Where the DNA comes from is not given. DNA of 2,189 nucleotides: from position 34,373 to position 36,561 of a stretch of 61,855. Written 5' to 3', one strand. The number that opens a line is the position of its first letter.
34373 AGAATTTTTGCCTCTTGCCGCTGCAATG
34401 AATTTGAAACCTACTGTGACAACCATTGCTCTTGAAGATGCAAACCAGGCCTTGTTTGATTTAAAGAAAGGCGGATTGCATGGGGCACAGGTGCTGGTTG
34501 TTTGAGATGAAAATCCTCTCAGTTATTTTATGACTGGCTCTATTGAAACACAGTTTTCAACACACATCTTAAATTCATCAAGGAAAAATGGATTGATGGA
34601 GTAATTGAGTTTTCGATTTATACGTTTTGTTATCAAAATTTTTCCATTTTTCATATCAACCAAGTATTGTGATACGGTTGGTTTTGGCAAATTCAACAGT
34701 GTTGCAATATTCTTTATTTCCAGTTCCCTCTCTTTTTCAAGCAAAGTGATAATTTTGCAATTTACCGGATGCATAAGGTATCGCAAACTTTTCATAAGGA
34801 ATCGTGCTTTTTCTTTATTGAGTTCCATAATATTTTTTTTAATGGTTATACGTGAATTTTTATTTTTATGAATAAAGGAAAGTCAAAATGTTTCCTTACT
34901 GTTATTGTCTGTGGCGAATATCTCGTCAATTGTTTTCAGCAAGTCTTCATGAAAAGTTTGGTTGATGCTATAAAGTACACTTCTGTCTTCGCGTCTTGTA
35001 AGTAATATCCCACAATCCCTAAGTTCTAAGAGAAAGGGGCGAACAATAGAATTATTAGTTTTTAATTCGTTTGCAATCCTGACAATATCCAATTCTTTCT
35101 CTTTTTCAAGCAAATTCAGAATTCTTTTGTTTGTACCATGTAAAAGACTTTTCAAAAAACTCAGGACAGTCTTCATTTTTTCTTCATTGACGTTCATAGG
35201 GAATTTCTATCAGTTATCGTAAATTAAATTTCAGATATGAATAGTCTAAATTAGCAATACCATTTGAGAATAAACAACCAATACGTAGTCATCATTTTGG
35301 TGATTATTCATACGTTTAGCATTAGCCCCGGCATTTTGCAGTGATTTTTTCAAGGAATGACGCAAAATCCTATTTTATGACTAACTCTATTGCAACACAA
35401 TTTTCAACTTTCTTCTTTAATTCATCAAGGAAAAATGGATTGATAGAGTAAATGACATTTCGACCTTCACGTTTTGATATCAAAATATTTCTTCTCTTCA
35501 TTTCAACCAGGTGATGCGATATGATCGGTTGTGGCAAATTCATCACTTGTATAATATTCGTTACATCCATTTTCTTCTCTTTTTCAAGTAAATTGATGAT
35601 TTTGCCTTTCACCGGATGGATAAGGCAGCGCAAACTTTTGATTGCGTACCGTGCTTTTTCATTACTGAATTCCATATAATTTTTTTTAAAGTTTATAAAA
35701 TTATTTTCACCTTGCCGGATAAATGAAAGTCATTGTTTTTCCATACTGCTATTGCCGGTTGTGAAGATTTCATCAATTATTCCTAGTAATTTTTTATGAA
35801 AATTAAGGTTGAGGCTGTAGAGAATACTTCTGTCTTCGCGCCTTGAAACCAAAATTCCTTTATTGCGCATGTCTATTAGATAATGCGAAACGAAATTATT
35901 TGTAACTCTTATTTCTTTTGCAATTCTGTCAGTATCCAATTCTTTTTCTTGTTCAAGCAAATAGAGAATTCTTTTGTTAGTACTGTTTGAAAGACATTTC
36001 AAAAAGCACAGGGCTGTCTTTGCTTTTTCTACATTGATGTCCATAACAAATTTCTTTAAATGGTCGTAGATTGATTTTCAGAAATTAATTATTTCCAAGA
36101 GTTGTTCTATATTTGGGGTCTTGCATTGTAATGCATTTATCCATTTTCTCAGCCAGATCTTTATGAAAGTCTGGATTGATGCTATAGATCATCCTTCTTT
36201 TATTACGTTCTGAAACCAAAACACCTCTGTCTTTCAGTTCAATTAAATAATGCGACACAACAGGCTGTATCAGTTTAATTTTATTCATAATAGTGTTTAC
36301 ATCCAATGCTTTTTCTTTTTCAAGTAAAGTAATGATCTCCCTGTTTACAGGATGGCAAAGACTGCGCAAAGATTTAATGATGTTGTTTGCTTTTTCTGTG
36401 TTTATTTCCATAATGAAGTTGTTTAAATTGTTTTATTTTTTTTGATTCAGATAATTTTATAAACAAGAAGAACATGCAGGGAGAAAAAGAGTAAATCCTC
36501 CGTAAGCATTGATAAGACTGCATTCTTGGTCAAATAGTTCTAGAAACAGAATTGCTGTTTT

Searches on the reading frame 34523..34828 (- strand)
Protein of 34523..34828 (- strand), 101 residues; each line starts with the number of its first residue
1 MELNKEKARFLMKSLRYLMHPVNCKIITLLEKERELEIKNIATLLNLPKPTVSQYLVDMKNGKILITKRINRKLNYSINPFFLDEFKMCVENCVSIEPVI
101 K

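Call 54: search_protein_families(library=pfam, proteins=[window:34523-34828:-])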
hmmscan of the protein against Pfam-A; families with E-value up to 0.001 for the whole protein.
window:34523-34828:- (101 aa): 2 families
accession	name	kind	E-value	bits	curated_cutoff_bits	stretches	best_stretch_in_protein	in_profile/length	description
PF01022.26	HTH_5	-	2.4e-05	24.6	22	1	22-61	3-41/47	Bacterial regulatory protein, arsR family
PF09339.16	HTH_IclR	-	0.00047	20.3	22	1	29-60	11-43/52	IclR helix-turn-helix domain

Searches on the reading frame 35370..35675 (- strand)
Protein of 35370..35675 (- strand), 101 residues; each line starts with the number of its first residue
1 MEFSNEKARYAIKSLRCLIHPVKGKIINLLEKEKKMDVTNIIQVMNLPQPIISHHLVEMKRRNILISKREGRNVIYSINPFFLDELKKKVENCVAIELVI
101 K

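Call 54: search_protein_families(library=pfam, proteins=[window:35370-35675:-])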
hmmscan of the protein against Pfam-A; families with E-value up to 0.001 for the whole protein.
window:35370-35675:- (101 aa): 1 family
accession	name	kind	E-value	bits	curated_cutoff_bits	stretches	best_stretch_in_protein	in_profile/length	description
PF01022.26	HTH_5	-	2e-06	28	22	1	21-62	2-42/47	Bacterial regulatory protein, arsR family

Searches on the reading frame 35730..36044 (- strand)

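Call 54: search_protein_families(library=pfam, proteins=[window:35730-36044:-])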
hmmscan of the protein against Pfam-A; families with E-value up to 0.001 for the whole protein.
window:35730-36044:- (104 aa): 1 family
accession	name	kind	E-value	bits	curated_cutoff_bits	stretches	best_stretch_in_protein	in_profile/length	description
PF01022.26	HTH_5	-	0.00063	20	22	0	22-65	3-45/47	Bacterial regulatory protein, arsR family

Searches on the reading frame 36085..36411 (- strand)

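Call 54: search_protein_families(library=pfam, proteins=[window:36085-36411:-])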
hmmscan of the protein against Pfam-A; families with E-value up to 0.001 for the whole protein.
window:36085-36411:- (108 aa): 1 family
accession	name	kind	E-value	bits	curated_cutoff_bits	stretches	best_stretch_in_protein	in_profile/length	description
PF01022.26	HTH_5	-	7.8e-05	22.9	22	1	22-64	3-44/47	Bacterial regulatory protein, arsR family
